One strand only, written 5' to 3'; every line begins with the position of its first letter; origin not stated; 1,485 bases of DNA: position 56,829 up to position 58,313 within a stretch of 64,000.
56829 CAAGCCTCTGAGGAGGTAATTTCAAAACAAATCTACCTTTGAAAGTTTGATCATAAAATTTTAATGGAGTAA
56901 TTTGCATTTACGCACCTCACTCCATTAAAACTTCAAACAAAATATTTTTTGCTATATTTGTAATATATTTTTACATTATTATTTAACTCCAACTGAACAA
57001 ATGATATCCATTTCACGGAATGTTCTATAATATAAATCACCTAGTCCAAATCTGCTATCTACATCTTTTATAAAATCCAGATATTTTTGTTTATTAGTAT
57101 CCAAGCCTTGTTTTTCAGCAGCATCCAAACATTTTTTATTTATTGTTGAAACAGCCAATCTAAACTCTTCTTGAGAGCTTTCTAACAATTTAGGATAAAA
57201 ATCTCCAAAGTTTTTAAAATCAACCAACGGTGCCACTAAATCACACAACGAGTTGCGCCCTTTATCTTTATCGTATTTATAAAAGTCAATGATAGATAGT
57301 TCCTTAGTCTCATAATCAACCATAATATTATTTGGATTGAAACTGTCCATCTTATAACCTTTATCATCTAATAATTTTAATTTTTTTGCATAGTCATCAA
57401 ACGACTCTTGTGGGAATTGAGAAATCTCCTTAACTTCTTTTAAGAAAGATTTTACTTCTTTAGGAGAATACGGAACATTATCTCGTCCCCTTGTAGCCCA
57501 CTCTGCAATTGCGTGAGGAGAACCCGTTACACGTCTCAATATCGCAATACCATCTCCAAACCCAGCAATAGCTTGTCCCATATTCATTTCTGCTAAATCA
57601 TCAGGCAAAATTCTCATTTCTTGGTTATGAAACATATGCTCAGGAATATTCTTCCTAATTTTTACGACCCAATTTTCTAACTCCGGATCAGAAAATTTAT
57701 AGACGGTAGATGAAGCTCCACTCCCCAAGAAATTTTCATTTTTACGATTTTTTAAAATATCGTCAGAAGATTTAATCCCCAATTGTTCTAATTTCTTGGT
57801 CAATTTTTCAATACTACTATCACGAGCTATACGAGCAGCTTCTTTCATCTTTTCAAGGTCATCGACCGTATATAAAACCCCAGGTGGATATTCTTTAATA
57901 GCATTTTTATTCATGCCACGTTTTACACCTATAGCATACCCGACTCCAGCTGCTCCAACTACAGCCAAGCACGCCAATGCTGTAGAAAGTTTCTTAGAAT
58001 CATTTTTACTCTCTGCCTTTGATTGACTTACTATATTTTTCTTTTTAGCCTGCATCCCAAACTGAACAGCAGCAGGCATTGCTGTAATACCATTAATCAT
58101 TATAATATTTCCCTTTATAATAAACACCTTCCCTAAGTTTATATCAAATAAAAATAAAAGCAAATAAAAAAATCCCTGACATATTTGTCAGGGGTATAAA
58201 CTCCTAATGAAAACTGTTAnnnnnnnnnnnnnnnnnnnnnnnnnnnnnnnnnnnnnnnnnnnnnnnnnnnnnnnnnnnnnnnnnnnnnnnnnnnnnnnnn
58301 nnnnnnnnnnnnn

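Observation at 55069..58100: Two-gene operon of a membrane-anchored eukaryotic-like kinase-fold protein and a 612-aa coiled-coil protein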

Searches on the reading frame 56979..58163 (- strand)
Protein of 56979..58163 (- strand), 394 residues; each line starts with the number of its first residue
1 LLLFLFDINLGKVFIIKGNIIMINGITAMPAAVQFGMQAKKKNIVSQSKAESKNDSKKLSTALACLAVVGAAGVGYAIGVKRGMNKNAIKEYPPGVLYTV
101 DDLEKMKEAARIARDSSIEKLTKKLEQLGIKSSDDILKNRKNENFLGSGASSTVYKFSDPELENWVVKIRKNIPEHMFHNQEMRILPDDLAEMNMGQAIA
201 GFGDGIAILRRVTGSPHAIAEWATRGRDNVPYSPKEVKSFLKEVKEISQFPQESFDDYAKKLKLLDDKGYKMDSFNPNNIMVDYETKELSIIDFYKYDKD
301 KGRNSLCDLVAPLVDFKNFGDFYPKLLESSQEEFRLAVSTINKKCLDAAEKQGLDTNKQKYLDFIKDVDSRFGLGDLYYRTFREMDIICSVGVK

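Call 3: search_protein_families(library=pfam, proteins=[window:56979-58163:-], max_evalue=1)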
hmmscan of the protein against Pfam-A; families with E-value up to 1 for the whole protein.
window:56979-58163:- (394 aa): 2 families
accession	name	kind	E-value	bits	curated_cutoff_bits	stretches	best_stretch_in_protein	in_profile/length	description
PF01636.29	APH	-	0.033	14.4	23.2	0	275-296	175-196/239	Phosphotransferase enzyme family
PF20211.3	DUF6571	-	0.11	11.4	27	1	39-149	552-659/729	Family of unknown function (DUF6571)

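Call 7: search_protein_families(library=ncbifam, proteins=[window:56979-58100:-], max_evalue=1)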
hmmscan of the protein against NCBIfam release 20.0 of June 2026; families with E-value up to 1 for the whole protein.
window:56979-58100:- (373 aa): 0 families

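Call 8: find_homologous_proteins(query=window:56979-58100:-, max_evalue=0.001)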
Query window:56979-58100:- (373 aa): 9 proteins with E <= 0.001 among 4357 candidates.
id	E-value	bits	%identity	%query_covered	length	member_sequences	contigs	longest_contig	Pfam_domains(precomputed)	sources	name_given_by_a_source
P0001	1.9e-245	831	100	100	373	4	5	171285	-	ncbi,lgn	-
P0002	1.6e-97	344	48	92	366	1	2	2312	-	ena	-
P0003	2.0e-76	275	43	100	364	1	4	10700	-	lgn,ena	-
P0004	1.2e-72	263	42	94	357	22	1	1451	-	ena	-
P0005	2.8e-68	248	43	72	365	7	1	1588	-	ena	-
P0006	9.9e-65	237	42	71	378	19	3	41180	-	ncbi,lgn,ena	-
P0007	3.4e-63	232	37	90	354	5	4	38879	-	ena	-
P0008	1.6e-61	226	39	73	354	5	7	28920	-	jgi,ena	-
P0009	3.6e-58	215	39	73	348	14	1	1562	-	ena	-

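Call 9: search_solved_structures(query=window:56979-58100:-, max_evalue=10, show_alignments=2)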
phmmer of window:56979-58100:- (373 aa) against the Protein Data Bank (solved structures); distinct sequences matched with E-value up to 10: 6.
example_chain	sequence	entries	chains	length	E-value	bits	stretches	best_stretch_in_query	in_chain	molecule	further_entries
12sa_A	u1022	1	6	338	0.37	12.6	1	185-273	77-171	Casein kinase II subunit alpha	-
6ise_B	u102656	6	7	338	0.55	12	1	185-273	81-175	Casein kinase II subunit alpha | CMGC/CK2 protein kinase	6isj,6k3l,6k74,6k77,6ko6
6n4n_C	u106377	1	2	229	0.63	11.8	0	57-123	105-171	Rosetta-designed danoprevir/NS3a complex reader 2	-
5cwq_A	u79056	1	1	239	1.3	10.8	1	24-110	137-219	Designed helical repeat protein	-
5cwp_A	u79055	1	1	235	4.6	9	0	58-121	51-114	Designed helical repeat protein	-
6xss_A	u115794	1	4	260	4.9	8.9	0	56-123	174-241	C4_nat_HFuse-7900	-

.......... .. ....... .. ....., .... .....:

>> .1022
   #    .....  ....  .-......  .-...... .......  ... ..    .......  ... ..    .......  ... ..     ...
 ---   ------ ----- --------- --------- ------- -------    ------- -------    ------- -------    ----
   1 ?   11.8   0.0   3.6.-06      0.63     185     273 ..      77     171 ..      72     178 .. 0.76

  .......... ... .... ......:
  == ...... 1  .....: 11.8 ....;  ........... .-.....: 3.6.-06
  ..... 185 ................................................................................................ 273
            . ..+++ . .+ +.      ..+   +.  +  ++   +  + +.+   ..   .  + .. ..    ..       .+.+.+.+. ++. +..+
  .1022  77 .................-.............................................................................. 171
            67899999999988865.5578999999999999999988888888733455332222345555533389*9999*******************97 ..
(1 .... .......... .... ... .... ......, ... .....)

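Call 12: find_encoding_contigs(protein=P0001, flank=6000, max_places=4)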
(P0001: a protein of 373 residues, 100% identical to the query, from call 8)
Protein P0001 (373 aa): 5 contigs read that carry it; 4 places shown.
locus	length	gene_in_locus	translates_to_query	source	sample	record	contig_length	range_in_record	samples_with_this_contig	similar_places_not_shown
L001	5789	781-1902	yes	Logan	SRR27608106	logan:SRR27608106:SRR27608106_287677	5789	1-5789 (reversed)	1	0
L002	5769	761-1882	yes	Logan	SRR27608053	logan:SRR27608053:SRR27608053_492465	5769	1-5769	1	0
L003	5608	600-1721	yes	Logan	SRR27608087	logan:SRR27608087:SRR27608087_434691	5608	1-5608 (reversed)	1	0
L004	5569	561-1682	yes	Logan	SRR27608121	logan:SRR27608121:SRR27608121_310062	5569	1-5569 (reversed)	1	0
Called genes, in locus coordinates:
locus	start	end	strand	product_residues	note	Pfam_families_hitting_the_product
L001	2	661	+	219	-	?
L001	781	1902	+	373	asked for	-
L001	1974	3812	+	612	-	-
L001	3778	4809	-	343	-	PF08240:ADH_N, PF00107:ADH_zinc_N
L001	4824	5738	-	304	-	-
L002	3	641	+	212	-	?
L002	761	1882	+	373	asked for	-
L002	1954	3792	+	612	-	-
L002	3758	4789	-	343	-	PF08240:ADH_N, PF00107:ADH_zinc_N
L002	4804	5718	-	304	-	-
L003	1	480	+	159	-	?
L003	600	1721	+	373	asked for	-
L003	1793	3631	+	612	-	-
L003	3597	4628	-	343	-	PF08240:ADH_N, PF00107:ADH_zinc_N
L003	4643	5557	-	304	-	-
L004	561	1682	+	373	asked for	-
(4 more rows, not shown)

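Call 14: find_encoding_contigs(protein=P0006, flank=8000, max_places=3)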
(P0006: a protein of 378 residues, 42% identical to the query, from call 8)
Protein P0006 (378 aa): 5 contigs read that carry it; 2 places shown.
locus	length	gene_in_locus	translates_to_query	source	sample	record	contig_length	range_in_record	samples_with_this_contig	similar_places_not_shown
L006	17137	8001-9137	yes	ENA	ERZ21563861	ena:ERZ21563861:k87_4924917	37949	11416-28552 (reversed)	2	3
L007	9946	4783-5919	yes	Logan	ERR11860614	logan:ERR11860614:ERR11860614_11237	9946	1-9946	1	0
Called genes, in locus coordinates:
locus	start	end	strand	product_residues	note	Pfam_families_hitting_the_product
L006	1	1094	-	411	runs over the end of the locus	PF01098:FTSW_RODA_SPOVE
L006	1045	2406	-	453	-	PF21377:MurD_N (weak), PF21799:MurD-like_N, PF08245:Mur_ligase_M, PF02875:Mur_ligase_C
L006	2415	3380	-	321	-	PF00953:Glycos_transf_4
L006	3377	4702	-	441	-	PF01225:Mur_ligase (weak), PF08245:Mur_ligase_M, PF02875:Mur_ligase_C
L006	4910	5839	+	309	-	PF00288:GHMP_kinases_N, PF08544:GHMP_kinases_C (weak)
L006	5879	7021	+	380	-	PF02670:DXP_reductoisom, PF08436:DXP_redisom_C, PF13288:DXPR_C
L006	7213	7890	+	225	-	-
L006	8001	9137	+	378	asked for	-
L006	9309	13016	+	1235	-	PF02384:N6_Mtase, PF07669:Eco57I, PF01420:Methylase_S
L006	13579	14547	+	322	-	PF20720:nSTAND3, PF00004:AAA, PF07728:AAA_5 (faint)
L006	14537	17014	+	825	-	PF00082:Peptidase_S8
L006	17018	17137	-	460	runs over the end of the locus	PF14659:Phage_int_SAM_3, PF13102:Phage_int_SAM_5 (weak), PF00589:Phage_integrase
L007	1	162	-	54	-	?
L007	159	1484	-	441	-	PF01225:Mur_ligase (weak), PF08245:Mur_ligase_M, PF02875:Mur_ligase_C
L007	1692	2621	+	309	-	PF00288:GHMP_kinases_N, PF08544:GHMP_kinases_C (weak)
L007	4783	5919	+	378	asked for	-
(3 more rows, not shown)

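Call 15: find_encoding_contigs(protein=P0007, flank=8000, max_places=3)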
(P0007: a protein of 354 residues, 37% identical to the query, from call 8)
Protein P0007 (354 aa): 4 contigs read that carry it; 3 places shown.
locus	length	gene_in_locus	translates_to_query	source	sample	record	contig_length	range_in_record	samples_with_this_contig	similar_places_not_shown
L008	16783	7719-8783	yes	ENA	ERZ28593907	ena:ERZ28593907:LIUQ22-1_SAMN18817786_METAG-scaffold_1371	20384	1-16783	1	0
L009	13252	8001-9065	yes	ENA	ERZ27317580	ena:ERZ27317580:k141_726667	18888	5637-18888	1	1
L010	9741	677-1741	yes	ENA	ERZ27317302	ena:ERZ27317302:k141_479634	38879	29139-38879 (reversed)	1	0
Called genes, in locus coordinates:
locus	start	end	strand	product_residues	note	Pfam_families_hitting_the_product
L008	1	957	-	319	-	?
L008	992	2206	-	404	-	PF02844:GARS_N, PF01071:GARS_A, PF02843:GARS_C (weak)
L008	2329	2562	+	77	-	-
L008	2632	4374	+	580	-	PF13292:DXP_synthase_N, PF00676:E1_dh, PF02775:TPP_enzyme_C, PF00456:Transketolase_N (weak), PF13292:DXP_synthase_N (weak), PF02779:Transket_pyr, PF02780:Transketolase_C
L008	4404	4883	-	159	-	PF01741:MscL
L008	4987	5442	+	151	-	-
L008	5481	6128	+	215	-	-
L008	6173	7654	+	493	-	PF00149:Metallophos, PF12850:Metallophos_2 (faint), PF02872:5_nucleotid_C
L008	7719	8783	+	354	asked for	-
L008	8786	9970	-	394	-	-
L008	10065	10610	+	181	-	-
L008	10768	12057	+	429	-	-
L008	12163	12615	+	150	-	-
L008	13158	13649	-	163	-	PF05198:IF3_N, PF00707:IF3_C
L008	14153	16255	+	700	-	PF23914:TPR_CcmH_CycH, PF13424:TPR_12 (weak), PF13432:TPR_16 (weak), PF14559:TPR_19 (weak), PF13414:TPR_11, PF14559:TPR_19 (weak), PF13181:TPR_8 (weak), PF14559:TPR_19 (weak), +14 more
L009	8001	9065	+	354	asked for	-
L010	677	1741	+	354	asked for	-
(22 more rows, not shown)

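Call 16: find_encoding_contigs(protein=P0008, flank=8000, max_places=3)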
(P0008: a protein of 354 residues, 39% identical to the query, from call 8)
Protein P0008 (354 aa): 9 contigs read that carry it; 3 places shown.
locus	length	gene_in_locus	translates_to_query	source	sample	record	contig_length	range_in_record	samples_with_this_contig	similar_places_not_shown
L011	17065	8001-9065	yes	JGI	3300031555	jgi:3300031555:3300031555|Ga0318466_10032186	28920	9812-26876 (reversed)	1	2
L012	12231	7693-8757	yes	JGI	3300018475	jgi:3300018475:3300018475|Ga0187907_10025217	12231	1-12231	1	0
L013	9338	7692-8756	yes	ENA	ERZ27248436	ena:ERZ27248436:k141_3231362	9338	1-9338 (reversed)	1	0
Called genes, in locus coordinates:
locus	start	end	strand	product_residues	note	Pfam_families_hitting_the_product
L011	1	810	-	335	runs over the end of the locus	PF00383:dCMP_cyt_deam_1, PF01872:RibD_C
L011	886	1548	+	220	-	PF00753:Lactamase_B, PF13483:Lactamase_B_3, PF12706:Lactamase_B_2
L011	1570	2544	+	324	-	PF02951:GSH-S_N, PF14398:ATPgrasp_YheCD (weak), PF02955:GSH-S_ATP, PF08443:RimK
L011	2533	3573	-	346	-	PF00814:TsaD, PF22521:HypF_C_2 (weak)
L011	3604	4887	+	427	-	PF01018:GTP1_OBG, PF00009:GTP_EFTU (faint), PF01926:MMR_HSR1, PF02421:FeoB_N, PF09269:DUF1967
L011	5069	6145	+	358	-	PF07963:N_methyl (weak)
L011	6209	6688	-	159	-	PF01741:MscL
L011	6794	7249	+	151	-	-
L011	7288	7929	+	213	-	-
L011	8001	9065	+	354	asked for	-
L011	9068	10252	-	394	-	-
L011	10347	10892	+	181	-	-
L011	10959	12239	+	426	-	-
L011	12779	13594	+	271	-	PF02498:Bro-N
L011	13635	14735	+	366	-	PF00589:Phage_integrase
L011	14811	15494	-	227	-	PF12686:DUF3800 (weak)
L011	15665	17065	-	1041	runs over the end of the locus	PF07693:KAP_NTPase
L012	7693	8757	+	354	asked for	-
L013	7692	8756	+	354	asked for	-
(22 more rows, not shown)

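Call 23: find_related_loci(query=A1, collection=genome_contigs, flank=8000)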
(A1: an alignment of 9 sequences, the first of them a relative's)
Query A1 (373 aa) in genome_contigs; peptide patterns used: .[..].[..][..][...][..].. (x = any residue, [..] = any of these).
38 stretches matched a pattern; 18 encode a relative of the query (tblastn E <= 1e-3); 18 distinct loci.
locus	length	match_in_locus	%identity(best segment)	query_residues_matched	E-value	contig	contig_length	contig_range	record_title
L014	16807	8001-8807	46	102-369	7e-80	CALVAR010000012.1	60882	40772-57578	MAG: Candidatus Gastranaerophilales bacterium isolate BRZ_DG__bin19 genome assembly, contig: BRZ_DG__NODE_810_length_608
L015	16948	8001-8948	40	26-364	5e-76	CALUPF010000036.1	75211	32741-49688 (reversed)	MAG: Candidatus Gastranaerophilales bacterium isolate E19__bin50 genome assembly, contig: E19__k127_3143510, whole genom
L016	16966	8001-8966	38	20-364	6e-76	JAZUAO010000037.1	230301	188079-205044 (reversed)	MAG: Candidatus Gastranaerophilaceae bacterium isolate T1900045320_YK20190009.MAGScoT_cleanbin_000003 SGB_6344_k141_1523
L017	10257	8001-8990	39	21-372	8e-76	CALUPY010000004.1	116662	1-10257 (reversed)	MAG: Candidatus Gastranaerophilales bacterium isolate BRZ_BN__bin44 genome assembly, contig: BRZ_BN__NODE_214_length_116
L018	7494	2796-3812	37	1-364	1e-74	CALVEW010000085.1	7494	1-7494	MAG: Candidatus Gastranaerophilales bacterium isolate BRZ_DL__bin24 genome assembly, contig: BRZ_DL__NODE_13609_length_7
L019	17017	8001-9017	37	1-364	2e-74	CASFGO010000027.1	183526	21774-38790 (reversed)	uncultured bacterium isolate SI.O72.metabat-bins.199 genome assembly, contig: SI.O72.metabat-bins.199.fa_k141_373085, wh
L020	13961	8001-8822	42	98-370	2e-74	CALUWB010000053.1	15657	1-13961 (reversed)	MAG: Candidatus Gastranaerophilales bacterium isolate BRZ_QK__bin75 genome assembly, contig: BRZ_QK__NODE_3935_length_15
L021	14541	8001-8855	42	87-368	9e-73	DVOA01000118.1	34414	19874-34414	MAG TPA_asm: Candidatus Spyradomonas excrementavium isolate CHK149-2741 CHK149__C418872_L34414_ERR2241929, whole genome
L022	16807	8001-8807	43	102-369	2e-72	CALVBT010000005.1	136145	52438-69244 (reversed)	MAG: Candidatus Gastranaerophilales bacterium isolate BRZ_PB__bin5 genome assembly, contig: BRZ_PB__NODE_117_length_1361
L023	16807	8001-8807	44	97-364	2e-72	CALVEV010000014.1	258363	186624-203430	MAG: Candidatus Gastranaerophilales bacterium isolate E05__bin101 genome assembly, contig: E05__k127_2148793, whole geno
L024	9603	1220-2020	42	102-367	3e-70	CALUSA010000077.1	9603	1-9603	MAG: Candidatus Gastranaerophilales bacterium isolate BRZ_QD__bin22 genome assembly, contig: BRZ_QD__NODE_13080_length_9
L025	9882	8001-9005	36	5-364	3e-65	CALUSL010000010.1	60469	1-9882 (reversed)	MAG: Candidatus Gastranaerophilales bacterium isolate BRZ_CA__bin86 genome assembly, contig: BRZ_CA__NODE_582_length_604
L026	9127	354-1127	41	95-350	2e-62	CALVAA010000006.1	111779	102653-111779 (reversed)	MAG: Candidatus Gastranaerophilales bacterium isolate BRZ_AF__bin114 genome assembly, contig: BRZ_AF__NODE_305_length_11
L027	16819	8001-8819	39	96-367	4e-62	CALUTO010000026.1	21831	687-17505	MAG: Candidatus Gastranaerophilales bacterium isolate BRZ_KF__bin5 genome assembly, contig: BRZ_KF__NODE_3483_length_218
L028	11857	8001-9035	38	1-370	5e-75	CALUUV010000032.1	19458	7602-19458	MAG: Candidatus Gastranaerophilales bacterium isolate BRZ_SE__bin8 genome assembly, contig: BRZ_SE__NODE_3064_length_194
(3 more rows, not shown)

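Call 26: search_protein_representatives(alignment_id=A1)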
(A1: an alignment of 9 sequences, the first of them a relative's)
Query: 9 sequences, 360 profile positions. Proteins with E-value up to 0.001 (for the whole library): 519; up to 1e-10: 316; up to 1e-30: 89. The best 150 are listed.
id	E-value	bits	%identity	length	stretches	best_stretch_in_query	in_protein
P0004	2.9e-160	549.4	-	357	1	1-356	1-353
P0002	4.0e-143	493.0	-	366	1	9-359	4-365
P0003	3.2e-137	473.6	-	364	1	2-359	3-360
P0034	5.7e-114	397.1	-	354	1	26-356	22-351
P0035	1.9e-113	395.4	-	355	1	17-356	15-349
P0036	1.6e-110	385.8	-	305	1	77-355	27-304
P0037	2.3e-108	378.6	-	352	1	14-359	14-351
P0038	7.5e-93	327.6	-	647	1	71-355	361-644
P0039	5.3e-91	321.5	-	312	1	80-354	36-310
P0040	1.3e-83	297.2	-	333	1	78-350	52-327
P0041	1.7e-79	283.7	-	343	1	78-351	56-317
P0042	8.5e-78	278.1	-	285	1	81-356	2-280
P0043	6.9e-76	271.8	-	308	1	76-354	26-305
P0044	7.3e-76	271.7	-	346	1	70-339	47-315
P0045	5.2e-73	262.3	-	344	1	69-347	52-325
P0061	3.1e-47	177.6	-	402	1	12-337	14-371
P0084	8.9e-39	149.7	-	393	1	1-350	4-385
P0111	1.0e-31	126.5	-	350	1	70-336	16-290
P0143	1.7e-27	112.7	-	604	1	105-349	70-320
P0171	2.4e-24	102.2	-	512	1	69-279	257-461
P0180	4.8e-23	98.0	-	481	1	81-337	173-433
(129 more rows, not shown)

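Call 28: predict_structure(alignment_id=A1)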
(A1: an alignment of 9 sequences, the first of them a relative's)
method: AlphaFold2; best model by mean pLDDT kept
length: 373 residues; sequences in the alignment: 9
mean_pLDDT: 74.3   pTM: 0.70
mean pLDDT of the five models: 74.3, 73.8, 71.2, 71.0, 67.7
residues with pLDDT >= 90: 121; 70-90: 135; 50-70: 37; < 50: 80
segments of 3 or more residues with pLDDT < 50: 1-76, 370-373
pLDDT, mean of each block of 10 residues (from residue 1): 27 26 27 33 35 34 34 52 61 80 90 84 60 84 87 79 86 86 88 74 68 87 95 97 95 86 91 88 95 87 90 94 97 94 93 89 84 37
secondary structure, 60 per line:
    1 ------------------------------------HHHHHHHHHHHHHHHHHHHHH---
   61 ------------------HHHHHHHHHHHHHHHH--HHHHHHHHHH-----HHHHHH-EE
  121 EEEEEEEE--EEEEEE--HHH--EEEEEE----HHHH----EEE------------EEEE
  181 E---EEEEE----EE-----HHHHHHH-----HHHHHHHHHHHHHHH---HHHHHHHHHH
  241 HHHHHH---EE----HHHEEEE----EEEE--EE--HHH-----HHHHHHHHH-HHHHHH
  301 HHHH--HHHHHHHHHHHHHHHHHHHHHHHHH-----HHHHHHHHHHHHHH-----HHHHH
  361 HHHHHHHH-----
elements in order: H37-57 H79-94 H97-106 H112-117 E119-128 E131-136 E144-149 H154-157 E162-164 E177-181 E185-189 H201-207 H213-227 H231-246 E259-262 E267-270 H285-293 H295-304 H307-331 H337-350 H356-368

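Call 30: search_protein_families(library=pfam, alignment_id=A2, max_evalue=0.01)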
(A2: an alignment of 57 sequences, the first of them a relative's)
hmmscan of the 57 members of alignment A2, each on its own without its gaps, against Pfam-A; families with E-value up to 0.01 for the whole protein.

A. member 1, P0001 (373 aa): 0 families

B. families by the number of members that match (of 57 scanned): 4 families
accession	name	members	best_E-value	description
PF10707.15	YrbL-PhoP_reg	3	0.0033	PhoP regulatory network protein YrbL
PF00069.31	Pkinase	1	0.0017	Protein kinase domain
PF17857.7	AAA_lid_1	1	0.0092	AAA+ lid domain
PF16552.11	OAM_alpha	1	0.0099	D-ornithine 4,5-aminomutase alpha-subunit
